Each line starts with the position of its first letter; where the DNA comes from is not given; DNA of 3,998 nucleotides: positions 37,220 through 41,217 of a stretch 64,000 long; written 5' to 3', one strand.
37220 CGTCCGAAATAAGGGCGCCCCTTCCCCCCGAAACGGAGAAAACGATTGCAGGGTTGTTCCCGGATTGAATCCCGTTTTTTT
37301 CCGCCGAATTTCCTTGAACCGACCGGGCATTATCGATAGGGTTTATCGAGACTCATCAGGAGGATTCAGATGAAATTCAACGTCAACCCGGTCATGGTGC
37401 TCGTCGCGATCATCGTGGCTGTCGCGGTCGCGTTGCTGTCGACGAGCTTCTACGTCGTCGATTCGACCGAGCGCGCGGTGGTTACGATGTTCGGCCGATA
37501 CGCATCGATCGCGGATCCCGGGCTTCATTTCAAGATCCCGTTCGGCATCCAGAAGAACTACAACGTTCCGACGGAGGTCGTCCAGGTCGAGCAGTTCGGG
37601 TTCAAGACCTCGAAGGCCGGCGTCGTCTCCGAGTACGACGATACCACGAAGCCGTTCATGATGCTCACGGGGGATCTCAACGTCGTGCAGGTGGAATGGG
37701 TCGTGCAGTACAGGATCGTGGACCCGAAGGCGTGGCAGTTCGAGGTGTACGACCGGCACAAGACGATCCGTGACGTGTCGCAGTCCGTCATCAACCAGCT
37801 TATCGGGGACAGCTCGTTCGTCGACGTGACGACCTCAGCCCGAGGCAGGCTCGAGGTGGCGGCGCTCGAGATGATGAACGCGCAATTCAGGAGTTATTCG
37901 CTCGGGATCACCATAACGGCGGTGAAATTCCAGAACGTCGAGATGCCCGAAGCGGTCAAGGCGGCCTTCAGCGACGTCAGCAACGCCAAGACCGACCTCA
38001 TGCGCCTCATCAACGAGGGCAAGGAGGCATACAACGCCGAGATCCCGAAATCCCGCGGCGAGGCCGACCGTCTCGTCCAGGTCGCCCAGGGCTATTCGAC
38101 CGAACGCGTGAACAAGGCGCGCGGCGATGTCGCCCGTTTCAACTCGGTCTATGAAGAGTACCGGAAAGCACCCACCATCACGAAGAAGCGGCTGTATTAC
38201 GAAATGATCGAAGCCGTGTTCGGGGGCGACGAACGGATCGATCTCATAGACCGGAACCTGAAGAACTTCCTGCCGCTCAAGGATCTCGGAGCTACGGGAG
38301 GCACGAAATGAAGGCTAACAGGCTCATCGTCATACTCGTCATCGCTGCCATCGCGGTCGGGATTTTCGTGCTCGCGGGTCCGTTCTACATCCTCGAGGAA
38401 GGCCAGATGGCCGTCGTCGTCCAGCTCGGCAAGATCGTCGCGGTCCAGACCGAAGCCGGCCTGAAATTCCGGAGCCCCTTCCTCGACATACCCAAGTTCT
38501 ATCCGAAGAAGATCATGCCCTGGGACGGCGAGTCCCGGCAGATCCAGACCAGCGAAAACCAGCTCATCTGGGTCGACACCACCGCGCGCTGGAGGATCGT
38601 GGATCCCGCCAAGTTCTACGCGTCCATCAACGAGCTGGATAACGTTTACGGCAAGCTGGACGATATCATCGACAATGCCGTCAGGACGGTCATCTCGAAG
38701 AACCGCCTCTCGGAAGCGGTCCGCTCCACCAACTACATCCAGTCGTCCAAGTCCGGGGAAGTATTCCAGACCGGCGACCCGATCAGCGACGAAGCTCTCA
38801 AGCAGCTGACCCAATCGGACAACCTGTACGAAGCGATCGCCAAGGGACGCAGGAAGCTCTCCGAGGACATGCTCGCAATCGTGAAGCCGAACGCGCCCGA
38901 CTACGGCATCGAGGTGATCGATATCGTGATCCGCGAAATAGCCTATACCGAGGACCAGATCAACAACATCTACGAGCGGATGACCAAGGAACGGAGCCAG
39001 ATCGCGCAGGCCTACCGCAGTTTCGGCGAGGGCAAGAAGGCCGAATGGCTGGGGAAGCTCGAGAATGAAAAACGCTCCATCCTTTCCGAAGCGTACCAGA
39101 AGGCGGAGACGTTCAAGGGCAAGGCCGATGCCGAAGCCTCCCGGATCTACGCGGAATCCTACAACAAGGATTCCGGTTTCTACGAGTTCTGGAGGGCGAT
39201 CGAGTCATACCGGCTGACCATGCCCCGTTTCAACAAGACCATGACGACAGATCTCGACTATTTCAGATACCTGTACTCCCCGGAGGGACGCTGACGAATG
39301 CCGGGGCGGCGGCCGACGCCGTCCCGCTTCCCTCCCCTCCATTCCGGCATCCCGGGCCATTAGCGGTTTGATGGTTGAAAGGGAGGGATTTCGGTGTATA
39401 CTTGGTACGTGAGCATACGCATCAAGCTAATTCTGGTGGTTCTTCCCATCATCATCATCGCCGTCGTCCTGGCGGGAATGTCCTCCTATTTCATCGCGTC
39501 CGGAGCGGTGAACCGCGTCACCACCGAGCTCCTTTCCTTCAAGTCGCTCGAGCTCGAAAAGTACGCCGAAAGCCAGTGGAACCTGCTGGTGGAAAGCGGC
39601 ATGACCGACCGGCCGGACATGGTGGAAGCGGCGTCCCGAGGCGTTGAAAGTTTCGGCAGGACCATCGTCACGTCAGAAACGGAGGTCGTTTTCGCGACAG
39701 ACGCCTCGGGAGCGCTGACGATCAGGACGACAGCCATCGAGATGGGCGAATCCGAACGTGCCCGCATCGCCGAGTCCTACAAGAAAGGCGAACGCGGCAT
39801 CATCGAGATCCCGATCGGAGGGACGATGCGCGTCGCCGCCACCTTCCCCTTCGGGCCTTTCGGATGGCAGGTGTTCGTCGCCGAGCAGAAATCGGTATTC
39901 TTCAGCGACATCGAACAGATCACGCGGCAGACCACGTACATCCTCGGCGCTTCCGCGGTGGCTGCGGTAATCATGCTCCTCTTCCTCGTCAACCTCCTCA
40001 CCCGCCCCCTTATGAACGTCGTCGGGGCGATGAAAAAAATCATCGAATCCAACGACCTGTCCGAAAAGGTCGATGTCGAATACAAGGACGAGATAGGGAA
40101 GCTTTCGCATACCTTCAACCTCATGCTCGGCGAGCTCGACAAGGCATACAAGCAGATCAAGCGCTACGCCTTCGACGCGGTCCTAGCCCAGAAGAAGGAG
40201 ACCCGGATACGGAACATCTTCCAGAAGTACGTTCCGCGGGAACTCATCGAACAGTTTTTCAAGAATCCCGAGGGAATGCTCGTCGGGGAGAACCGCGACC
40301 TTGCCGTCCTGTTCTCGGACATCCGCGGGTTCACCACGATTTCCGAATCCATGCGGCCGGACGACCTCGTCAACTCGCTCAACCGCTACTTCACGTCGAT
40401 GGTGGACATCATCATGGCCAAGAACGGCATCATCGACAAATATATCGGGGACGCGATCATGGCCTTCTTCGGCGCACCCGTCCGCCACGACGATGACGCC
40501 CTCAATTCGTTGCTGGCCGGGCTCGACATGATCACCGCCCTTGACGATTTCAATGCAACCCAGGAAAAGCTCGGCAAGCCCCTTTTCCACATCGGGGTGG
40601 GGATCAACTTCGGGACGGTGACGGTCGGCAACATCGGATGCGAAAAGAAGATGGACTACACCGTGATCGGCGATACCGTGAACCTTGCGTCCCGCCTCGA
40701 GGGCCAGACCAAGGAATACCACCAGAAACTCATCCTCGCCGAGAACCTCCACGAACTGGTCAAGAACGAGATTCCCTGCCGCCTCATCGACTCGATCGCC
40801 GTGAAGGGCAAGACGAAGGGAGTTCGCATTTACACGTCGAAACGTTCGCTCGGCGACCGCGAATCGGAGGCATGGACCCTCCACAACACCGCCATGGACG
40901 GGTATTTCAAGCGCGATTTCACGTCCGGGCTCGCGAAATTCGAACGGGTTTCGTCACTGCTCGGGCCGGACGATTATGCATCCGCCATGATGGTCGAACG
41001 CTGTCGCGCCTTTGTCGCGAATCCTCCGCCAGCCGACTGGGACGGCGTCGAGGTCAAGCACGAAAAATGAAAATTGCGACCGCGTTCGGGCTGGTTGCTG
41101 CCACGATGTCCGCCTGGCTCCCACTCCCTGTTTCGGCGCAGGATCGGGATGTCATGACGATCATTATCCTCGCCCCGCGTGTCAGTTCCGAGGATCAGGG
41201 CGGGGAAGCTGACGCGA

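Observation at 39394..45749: Sensor adenylate cyclase followed by an alternating (PEGA-like beta-rich protein, lipoprotein) x2 cluster of unknown function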

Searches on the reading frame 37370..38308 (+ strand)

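Call 21: search_protein_families(library=pfam, proteins=[window:37370-38308:+], max_evalue=0.01)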
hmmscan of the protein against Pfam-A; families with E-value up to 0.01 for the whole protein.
window:37370-38308:+ (313 aa): 1 family
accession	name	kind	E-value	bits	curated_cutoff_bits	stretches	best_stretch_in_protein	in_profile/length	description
PF01145.31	Band_7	-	9.2e-22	78.4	23.6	1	29-224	2-168/176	SPFH domain / Band 7 family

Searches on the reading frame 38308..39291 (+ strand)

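Call 21: search_protein_families(library=pfam, proteins=[window:38308-39291:+], max_evalue=0.01)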
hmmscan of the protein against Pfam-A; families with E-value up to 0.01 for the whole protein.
window:38308-39291:+ (328 aa): 1 family
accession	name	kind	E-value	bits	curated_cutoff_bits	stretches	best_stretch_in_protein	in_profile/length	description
PF01145.31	Band_7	-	2e-24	87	23.6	1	28-237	2-171/176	SPFH domain / Band 7 family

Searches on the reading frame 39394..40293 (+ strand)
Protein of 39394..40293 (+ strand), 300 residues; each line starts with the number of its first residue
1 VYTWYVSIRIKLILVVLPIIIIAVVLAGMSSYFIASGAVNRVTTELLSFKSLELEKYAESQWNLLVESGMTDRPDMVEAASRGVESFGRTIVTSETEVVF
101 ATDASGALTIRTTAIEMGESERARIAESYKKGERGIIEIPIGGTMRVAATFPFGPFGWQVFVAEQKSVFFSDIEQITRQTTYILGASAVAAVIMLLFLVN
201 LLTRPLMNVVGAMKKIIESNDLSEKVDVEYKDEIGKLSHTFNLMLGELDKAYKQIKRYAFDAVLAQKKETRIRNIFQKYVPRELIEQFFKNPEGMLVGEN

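Call 53: find_related_loci(query=A5, collection=genome_contigs, flank=10000)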
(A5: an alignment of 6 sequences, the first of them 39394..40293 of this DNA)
Query A5 (300 aa) in genome_contigs; peptide patterns used: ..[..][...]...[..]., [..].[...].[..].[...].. (x = any residue, [..] = any of these).
145 stretches matched a pattern; 71 encode a relative of the query (tblastn E <= 1e-3); 69 distinct loci.
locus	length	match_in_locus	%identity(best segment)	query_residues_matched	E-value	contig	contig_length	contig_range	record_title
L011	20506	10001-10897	79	2-300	4e-158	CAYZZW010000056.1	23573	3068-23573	MAG TPA_asm: uncultured Treponemataceae bacterium isolate SRP220891_co1_306 genome assembly, contig: NODE_4126_length_23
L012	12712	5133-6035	73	1-300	2e-146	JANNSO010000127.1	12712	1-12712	MAG: Spirochaetota bacterium isolate SOY_31_metabat_206 SOY_31_k141_2438472, whole genome shotgun sequence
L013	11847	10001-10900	59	1-300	5e-119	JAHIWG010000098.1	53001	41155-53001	MAG: Spirochaetes bacterium isolate MM_PW_MetaG.mb.34 MM_PW_MetaG.mb.34_k141_451642, whole genome shotgun sequence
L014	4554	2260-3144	56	6-300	4e-110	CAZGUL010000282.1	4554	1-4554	MAG TPA_asm: uncultured Spirochaetaceae bacterium isolate binchicken_co117_13 genome assembly, contig: NODE_31739_length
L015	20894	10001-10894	54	3-300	2e-108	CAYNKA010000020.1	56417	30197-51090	MAG TPA_asm: uncultured Spirochaetaceae bacterium isolate binchicken_co20_228 genome assembly, contig: NODE_1370_length_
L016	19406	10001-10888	56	5-300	5e-108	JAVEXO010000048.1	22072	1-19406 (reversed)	MAG: Spirochaetia bacterium isolate BF4_174 NODE_7077_length_22072_cov_7.409433_Biofilm4, whole genome shotgun sequence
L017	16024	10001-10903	58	5-300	4e-108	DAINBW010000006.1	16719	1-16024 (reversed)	MAG TPA_asm: Spirochaetales bacterium isolate CTOTU26088 NODE_1469_length_16719_cov_4.046087, whole genome shotgun seque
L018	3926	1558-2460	58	5-300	1e-108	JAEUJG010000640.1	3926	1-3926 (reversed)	MAG: Spirochaetaceae bacterium isolate new MAG-63 k141_4577073, whole genome shotgun sequence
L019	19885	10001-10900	54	1-300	6e-107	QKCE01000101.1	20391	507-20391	MAG: Spirochaetales bacterium isolate SZUA-416 scaffold_6769, whole genome shotgun sequence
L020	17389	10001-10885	59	6-300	5e-107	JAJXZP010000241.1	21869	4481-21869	MAG: bacterium isolate BP7.bin59 NODE_3344_length_21869_cov_1.714976, whole genome shotgun sequence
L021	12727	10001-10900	56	1-300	1e-106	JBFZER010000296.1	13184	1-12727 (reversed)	MAG: Spirochaetota bacterium isolate PPR_0593 k121_6738302, whole genome shotgun sequence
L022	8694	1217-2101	59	6-300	3e-106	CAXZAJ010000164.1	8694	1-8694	MAG: uncultured bacterium isolate ERR13599002_concoct_79 genome assembly, contig: ERZ24875815.1923, whole genome shotgun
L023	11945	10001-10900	56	1-300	4e-105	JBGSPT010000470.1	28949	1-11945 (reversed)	MAG: Treponematales bacterium isolate JTS-AC310 k141_2122152, whole genome shotgun sequence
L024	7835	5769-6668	58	1-300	2e-104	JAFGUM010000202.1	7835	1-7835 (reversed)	MAG: Spirochaetales bacterium isolate ZodW_maxbin.191 k87_4141080, whole genome shotgun sequence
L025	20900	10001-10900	58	1-300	9e-105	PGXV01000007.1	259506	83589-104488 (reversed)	MAG: Spirochaetae bacterium HGW-Spirochaetae-3 08E140C01_z5_2013_Ig3399_v2_scaffold_103, whole genome shotgun sequence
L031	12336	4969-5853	55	6-300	1e-102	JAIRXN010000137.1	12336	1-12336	MAG: Treponema sp. isolate Gsp477_bin163 k119_3859055, whole genome shotgun sequence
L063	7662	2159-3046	44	6-300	2e-83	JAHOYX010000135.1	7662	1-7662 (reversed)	MAG: Spirochaetales bacterium isolate CORE_19_RING_Bin_00006 c_000000001098, whole genome shotgun sequence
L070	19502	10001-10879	45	8-300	2e-78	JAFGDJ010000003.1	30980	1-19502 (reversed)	MAG: Spirochaetales bacterium isolate Zod_Metabat.1170 k87_112160, whole genome shotgun sequence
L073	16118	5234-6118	38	6-300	2e-70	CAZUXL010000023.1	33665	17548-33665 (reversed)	MAG TPA_asm: uncultured Spirochaetales bacterium isolate SRP050083_co2_254 genome assembly, contig: NODE_794_length_3366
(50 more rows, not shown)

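Call 92: search_protein_families(library=pfam, proteins=[L031:6685-8178:-], max_evalue=1)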
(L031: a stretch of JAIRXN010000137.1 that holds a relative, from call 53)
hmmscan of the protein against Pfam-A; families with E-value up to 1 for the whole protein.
L031:6685-8178:- (498 aa): 13 families
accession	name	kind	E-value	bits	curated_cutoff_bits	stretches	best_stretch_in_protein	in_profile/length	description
PF25764.1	KIF21A_4th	-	0.00015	21.9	33.1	1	350-448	40-137/183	KIF21A-like domain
PF08614.16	ATG16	-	0.00029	21.5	33.7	1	337-497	10-177/200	Autophagy protein 16 (ATG16)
PF06785.16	UPF0242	-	0.0012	19.4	33.5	1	369-483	86-190/194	Uncharacterised protein family (UPF0242) N-terminus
PF02090.21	SPAM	-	0.0024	18.3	35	1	371-458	24-111/142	Salmonella surface presentation of antigen gene type M protein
PF16808.10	PKcGMP_CC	-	0.0092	16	35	1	459-487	3-31/35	Coiled-coil N-terminus of cGMP-dependent protein kinase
PF05531.17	NPV_P10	-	0.011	16.6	29.8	1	438-495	13-66/75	Nucleopolyhedrovirus P10 protein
PF10186.14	ATG14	-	0.011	15.3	33.2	1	369-497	15-145/347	Vacuolar sorting 38 and autophagy-related subunit 14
PF01519.22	DUF16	-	0.014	16.3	40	1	439-497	37-95/104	Protein of unknown function DUF16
PF08702.15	Fib_alpha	-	0.021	15.4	29.9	1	370-471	32-130/143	Fibrinogen alpha/beta chain family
PF01895.24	PhoU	-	0.052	14.4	23.5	1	442-497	13-69/89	PhoU domain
PF16532.11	Phage_tail_NK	-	0.063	13.4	27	1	442-479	2-39/175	Sf6-type phage tail needle knob or tip of some Caudovirales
PF06103.16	DUF948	-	0.073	13.7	37.2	0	433-498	23-88/89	Bacterial protein of unknown function (DUF948)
PF10498.14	IFT57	-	0.25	10.7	40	1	136-295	149-312/360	Intra-flagellar transport protein 57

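Call 97: search_protein_families(library=pfam, proteins=[L063:3863-4681:-, L063:4630-5868:-, L063:5811-6914:-, L063:6918-7661:-, L070:11643-12683:-, L070:12638-13753:-, L073:6902-7588:-, L073:7480-8637:-, L073:8757-9830:-, L073:9857-10981:-], max_evalue=0.01)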
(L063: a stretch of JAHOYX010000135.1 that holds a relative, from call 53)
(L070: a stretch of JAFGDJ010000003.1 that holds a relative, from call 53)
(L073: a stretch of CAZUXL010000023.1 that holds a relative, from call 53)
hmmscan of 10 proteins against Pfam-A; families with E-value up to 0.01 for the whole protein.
L063:3863-4681:- (273 aa): 0 families

L063:4630-5868:- (413 aa): 0 families

L063:5811-6914:- (368 aa): 1 family
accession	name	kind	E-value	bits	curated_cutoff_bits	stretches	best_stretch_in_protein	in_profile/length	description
PF08308.17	PEGA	-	2.1e-12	47.2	20.8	1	32-97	4-69/71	PEGA domain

L063:6918-7661:- (248 aa): 0 families

L070:11643-12683:- (347 aa): 0 families

L070:12638-13753:- (372 aa): 8 families
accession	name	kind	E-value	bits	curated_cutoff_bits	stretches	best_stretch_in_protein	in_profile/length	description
PF08308.17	PEGA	-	1.9e-11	44.1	20.8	1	37-105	2-69/71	PEGA domain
PF07719.23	TPR_2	-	2.2e-06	27.8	27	0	239-271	1-33/34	Tetratricopeptide repeat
PF13174.12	TPR_6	-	3.3e-06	27.8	26.3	1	242-272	3-33/33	Tetratricopeptide repeat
PF13428.12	TPR_14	-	0.00011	23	23.5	0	240-274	2-36/44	Tetratricopeptide repeat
PF00515.34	TPR_1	-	0.00065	19.9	27.8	0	315-336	3-24/34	Tetratricopeptide repeat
PF13620.12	CarboxypepD_reg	-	0.001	19.8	32.3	1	65-104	42-82/82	Carboxypeptidase regulatory-like domain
PF13424.12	TPR_12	-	0.0015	19.1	30.1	0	243-295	6-64/77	Tetratricopeptide repeat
PF13181.12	TPR_8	-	0.0039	17.7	25.7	0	314-336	2-24/34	Tetratricopeptide repeat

L073:6902-7588:- (229 aa): 0 families

L073:7480-8637:- (386 aa): 10 families
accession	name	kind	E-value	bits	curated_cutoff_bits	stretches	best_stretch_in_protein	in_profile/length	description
PF07719.23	TPR_2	-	4.4e-11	42.5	27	0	263-291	5-33/34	Tetratricopeptide repeat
PF08308.17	PEGA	-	2.5e-09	37.3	20.8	1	58-126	2-69/71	PEGA domain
PF13174.12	TPR_6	-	1.6e-08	35.1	26.3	0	297-329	1-33/33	Tetratricopeptide repeat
PF14559.12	TPR_19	-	7.1e-08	33.1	25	1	270-329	2-58/68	Tetratricopeptide repeat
PF13432.12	TPR_16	-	1.7e-07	32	32.7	1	271-328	9-63/65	Tetratricopeptide repeat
PF13424.12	TPR_12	-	6.1e-07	30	30.1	1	264-319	8-68/77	Tetratricopeptide repeat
PF13181.12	TPR_8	-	7.9e-07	29.2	25.7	0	297-324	2-29/34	Tetratricopeptide repeat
PF13428.12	TPR_14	-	4.1e-06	27.4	23.5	0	296-329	1-34/44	Tetratricopeptide repeat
PF00515.34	TPR_1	-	6.7e-06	26.1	27.8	0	345-364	13-32/34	Tetratricopeptide repeat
PF17874.7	TPR_MalT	-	0.0077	16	45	0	259-358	40-147/336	MalT-like TPR region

L073:8757-9830:- (358 aa): 0 families

L073:9857-10981:- (375 aa): 1 family
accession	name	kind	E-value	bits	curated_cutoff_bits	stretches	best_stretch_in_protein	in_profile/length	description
PF02424.20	ApbE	-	1.1e-80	271.4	25.6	1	66-345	1-266/266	ApbE family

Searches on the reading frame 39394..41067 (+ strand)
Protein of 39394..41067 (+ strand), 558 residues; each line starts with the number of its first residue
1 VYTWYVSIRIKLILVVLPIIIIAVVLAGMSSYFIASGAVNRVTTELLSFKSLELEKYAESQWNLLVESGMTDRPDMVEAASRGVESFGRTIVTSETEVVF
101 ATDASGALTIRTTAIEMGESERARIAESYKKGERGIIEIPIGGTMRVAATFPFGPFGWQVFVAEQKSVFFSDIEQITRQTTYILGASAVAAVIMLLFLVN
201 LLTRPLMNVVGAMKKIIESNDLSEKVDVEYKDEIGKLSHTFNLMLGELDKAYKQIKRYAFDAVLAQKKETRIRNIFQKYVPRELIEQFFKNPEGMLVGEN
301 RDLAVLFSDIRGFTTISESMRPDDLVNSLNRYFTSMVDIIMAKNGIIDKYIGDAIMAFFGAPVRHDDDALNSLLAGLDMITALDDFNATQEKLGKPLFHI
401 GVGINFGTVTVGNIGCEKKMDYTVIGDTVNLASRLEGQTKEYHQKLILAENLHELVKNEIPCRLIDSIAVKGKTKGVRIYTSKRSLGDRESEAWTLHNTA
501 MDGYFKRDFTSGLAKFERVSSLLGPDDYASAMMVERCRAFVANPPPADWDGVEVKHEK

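Call 4: search_protein_families(library=pfam, proteins=[window:39394-41067:+], max_evalue=1)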
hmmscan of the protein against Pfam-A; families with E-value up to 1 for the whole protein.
window:39394-41067:+ (558 aa): 4 families
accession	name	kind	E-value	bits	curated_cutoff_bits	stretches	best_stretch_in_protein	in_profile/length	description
PF00211.25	Guanylate_cyc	-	2.7e-25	89.5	21.9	1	302-475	8-175/183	Adenylate and Guanylate cyclase catalytic domain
PF00672.30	HAMP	-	1.4e-07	32.1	25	1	197-248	1-51/53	HAMP domain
PF05527.17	TNFAIP8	-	0.052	13.9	22.5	1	250-292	118-160/181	Tumor necrosis factor alpha-induced protein 8-like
PF18908.5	DUF5663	-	0.21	12.6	23.7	1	239-282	24-68/84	Protein of unknown function (DUF5663)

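Call 5: search_protein_families(library=ncbifam, proteins=[window:39394-41067:+], max_evalue=1)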
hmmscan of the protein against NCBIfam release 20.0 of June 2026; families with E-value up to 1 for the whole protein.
window:39394-41067:+ (558 aa): 21 families
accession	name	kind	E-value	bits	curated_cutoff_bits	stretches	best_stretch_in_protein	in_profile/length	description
NF053592.1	HK_near_YfiR_like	equivalog_domain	1.7e-10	40.8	194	1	180-249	153-222/223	sensor histidine kinase, YfiR-like protein-associated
TIGR01386.1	cztS_silS_copS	subfamily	2.5e-08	33.3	292.55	1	7-261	3-247/457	heavy metal sensor histidine kinase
NF033092.0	HK_WalK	equivalog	9.3e-07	27.8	725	1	6-255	3-253/594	cell wall metabolism sensor histidine kinase WalK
NF058645.1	MCPCtpMPsAe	equivalog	2.1e-06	26.8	900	1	175-257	199-285/558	methyl-accepting chemotaxis protein CtpM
NF011874.0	PRK15347.1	equivalog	8.2e-06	24.1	852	1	155-255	273-373/921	two component system sensor kinase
NF007837.0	PRK10549.1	equivalog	8.7e-06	24.7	603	1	175-257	160-241/466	envelope stress sensor histidine kinase BaeS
NF008184.0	PRK10935.1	equivalog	1.7e-05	23.7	553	1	188-256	160-230/565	nitrate/nitrite two-component system sensor histidine kinase NarQ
NF007423.1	PRK09966.1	equivalog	3.9e-05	22.7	325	1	177-316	150-284/390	diguanylate cyclase DgcN/YfiN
NF007896.0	PRK10600.1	equivalog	6.2e-05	21.8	578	1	173-259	149-234/598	nitrate/nitrite two-component system sensor histidine kinase NarX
NF012163.2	BaeS_SmeS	equivalog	0.00023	20.2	500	1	177-258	163-243/457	sensor histidine kinase efflux regulator BaeS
NF041210.1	his_kin_PieS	equivalog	0.00032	19.8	850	1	175-257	164-245/474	two component system sensor histidine kinase PieS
NF011615.0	PRK15041.1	equivalog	0.0019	16.9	947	1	188-258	202-273/554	methyl-accepting chemotaxis protein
NF038389.1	ArsS_fam_HK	equivalog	0.0026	17.3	250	1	164-248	114-199/403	ArsS family sensor histidine kinase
NF040691.1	MtrAB_MtrB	equivalog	0.0048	16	450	1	180-257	186-266/507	MtrAB system histidine kinase MtrB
NF047851.1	MCPCitTducer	equivalog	0.0065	15.6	900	1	188-248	203-262/553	methyl-accepting chemotaxis citrate transducer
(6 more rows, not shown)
